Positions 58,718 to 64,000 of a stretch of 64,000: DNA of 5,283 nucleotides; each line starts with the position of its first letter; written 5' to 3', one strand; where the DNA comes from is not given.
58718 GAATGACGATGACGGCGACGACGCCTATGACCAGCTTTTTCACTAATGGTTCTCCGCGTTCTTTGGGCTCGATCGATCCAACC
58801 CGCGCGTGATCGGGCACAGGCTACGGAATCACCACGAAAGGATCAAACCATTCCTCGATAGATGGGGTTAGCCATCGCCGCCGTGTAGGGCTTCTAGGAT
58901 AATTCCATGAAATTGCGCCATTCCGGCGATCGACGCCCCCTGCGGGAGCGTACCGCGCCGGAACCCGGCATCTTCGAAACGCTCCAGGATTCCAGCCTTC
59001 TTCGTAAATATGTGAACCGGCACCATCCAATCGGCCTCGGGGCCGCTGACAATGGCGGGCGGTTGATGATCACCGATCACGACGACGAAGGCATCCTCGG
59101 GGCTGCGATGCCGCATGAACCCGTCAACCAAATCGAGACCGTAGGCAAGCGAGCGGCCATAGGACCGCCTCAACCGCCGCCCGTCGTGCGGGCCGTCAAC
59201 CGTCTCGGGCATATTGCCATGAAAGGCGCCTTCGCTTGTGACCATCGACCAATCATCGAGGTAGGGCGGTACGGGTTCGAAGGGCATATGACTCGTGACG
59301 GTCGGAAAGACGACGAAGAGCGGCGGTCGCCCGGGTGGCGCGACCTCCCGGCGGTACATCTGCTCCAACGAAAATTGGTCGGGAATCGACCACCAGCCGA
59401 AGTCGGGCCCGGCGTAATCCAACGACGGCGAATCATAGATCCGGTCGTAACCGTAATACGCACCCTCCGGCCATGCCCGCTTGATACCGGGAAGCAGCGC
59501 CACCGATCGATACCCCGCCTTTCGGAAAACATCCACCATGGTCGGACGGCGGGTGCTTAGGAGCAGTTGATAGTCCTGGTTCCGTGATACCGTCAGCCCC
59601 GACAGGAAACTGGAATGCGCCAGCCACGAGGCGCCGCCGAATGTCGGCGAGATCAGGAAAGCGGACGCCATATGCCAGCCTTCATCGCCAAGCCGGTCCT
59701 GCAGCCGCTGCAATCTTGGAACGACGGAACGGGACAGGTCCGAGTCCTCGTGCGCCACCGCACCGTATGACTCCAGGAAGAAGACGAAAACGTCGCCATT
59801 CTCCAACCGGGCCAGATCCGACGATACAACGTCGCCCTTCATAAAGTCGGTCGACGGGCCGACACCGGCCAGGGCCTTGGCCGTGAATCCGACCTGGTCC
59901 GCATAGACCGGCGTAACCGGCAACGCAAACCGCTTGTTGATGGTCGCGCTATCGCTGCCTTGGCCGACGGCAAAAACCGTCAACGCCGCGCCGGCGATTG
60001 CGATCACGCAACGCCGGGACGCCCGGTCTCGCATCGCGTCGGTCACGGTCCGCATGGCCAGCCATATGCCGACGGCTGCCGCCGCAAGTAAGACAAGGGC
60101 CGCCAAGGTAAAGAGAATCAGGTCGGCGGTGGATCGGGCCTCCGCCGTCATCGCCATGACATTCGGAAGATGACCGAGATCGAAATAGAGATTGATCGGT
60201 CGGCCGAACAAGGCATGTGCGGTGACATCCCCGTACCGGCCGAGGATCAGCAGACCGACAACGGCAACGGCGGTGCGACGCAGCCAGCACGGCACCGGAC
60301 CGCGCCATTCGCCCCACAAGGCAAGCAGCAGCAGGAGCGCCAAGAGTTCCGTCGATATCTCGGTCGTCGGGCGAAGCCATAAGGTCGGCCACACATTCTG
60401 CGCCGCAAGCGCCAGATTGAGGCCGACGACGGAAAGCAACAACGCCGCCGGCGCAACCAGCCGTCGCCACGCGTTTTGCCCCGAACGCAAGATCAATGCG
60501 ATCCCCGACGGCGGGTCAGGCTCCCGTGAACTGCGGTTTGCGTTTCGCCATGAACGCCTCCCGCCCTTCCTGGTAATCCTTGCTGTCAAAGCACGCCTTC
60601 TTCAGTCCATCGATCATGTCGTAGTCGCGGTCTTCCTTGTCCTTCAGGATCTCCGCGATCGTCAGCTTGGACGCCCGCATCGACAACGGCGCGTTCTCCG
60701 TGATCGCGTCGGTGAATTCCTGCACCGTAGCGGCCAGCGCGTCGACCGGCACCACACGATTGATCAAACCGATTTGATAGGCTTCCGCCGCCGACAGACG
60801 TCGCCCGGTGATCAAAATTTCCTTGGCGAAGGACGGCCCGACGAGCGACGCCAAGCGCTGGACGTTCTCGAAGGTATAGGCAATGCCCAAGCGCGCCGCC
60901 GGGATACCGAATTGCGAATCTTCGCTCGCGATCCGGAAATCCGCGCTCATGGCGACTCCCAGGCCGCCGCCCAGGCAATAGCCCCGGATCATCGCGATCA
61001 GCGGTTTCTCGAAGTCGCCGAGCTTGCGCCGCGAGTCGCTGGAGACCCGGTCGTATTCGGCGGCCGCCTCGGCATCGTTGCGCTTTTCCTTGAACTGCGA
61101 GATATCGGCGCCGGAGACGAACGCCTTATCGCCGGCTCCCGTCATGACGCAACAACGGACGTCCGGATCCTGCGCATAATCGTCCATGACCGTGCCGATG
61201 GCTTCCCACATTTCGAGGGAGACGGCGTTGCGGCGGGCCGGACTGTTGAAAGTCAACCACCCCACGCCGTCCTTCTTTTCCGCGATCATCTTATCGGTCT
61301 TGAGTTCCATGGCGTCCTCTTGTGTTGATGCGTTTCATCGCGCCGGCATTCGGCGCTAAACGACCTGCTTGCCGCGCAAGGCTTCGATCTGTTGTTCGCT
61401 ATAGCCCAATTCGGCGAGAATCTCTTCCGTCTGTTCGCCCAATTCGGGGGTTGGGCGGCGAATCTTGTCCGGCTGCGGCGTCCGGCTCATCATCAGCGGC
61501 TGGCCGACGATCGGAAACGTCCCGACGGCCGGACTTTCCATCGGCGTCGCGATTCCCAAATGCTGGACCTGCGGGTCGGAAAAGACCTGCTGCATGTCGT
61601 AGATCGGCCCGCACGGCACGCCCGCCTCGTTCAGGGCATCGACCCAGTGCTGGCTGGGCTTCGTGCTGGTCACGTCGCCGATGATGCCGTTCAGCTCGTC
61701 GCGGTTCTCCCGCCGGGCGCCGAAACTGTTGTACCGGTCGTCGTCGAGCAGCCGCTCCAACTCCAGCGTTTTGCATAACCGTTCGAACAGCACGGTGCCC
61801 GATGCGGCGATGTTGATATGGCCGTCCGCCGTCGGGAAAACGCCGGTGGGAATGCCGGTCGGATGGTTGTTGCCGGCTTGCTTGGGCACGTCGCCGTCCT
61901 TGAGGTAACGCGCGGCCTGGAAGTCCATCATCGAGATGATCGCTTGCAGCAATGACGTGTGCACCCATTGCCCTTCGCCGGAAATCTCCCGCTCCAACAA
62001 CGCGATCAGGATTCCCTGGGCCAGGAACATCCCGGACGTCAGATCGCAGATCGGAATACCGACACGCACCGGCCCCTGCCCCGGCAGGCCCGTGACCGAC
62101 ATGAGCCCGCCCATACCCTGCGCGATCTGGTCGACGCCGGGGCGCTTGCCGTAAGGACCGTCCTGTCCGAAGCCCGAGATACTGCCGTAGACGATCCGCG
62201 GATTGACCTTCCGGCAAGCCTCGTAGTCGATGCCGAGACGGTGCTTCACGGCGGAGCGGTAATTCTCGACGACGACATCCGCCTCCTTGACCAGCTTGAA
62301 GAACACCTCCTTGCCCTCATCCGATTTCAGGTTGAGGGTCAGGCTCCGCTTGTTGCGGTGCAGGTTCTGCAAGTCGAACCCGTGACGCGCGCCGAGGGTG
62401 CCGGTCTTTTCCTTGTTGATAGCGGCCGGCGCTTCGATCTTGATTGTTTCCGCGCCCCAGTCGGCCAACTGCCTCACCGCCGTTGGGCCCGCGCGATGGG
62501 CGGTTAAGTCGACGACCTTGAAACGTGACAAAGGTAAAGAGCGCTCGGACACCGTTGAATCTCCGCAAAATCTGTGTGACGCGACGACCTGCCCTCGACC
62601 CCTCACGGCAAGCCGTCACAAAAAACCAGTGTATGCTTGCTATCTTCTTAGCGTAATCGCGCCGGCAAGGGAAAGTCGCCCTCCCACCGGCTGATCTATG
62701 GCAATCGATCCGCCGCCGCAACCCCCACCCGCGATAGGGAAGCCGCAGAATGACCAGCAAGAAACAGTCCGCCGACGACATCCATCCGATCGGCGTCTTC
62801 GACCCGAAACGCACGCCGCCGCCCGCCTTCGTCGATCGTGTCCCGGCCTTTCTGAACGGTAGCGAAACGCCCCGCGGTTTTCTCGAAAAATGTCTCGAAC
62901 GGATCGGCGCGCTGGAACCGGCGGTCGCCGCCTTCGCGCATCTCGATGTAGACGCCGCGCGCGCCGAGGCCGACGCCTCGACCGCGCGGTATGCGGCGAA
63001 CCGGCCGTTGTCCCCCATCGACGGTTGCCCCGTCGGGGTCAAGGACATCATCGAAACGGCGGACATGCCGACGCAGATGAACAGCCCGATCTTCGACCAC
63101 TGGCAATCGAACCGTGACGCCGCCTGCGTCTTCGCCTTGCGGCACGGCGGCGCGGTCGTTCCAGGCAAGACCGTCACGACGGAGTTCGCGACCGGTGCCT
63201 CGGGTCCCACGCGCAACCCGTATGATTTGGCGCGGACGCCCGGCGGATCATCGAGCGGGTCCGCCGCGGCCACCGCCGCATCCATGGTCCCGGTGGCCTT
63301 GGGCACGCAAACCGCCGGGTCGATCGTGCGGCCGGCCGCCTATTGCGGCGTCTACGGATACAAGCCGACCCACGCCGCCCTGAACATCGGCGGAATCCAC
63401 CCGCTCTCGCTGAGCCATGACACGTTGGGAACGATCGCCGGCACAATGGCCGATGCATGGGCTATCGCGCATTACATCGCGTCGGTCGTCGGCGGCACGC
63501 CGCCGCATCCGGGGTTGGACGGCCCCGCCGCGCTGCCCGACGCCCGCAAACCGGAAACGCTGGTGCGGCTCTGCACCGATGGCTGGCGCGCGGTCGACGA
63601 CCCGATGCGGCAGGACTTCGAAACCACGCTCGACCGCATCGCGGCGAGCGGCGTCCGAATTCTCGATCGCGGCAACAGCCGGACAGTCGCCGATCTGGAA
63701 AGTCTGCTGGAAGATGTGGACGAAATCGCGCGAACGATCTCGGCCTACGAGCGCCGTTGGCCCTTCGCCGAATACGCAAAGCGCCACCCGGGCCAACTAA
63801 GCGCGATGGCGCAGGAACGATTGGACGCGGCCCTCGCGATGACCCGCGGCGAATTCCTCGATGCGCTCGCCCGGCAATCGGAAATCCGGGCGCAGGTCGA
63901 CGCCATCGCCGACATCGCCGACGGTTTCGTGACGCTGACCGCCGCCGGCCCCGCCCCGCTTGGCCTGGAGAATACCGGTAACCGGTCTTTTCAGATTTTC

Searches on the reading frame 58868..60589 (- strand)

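Call 28: search_protein_families(library=pfam, proteins=[window:58868-60589:-], max_evalue=0.00001)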
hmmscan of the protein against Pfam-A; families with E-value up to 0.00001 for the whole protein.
window:58868-60589:- (573 aa): 1 family
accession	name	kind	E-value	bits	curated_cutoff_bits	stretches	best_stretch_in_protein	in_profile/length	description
PF00884.28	Sulfatase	-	1.9e-07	31.1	25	1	308-511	34-244/301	Sulfatase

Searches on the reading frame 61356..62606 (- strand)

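Call 61: search_protein_families(library=pfam, proteins=[window:61356-62606:-], max_evalue=0.0001)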
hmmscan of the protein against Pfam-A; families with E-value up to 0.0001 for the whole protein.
window:61356-62606:- (416 aa): 1 family
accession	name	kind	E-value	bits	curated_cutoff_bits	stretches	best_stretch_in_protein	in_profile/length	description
PF02515.22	CoA_transf_3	-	2.9e-114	382.5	23.3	1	26-393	1-366/366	CoA-transferase family III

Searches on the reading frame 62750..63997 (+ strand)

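Call 61: search_protein_families(library=pfam, proteins=[window:62750-63997:+], max_evalue=0.0001)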
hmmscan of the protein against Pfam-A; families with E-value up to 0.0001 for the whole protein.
window:62750-63997:+ (416 aa): 1 family
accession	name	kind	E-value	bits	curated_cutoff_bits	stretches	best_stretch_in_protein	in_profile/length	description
PF01425.27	Amidase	-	1.3e-57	196.3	27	1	45-306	3-274/445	Amidase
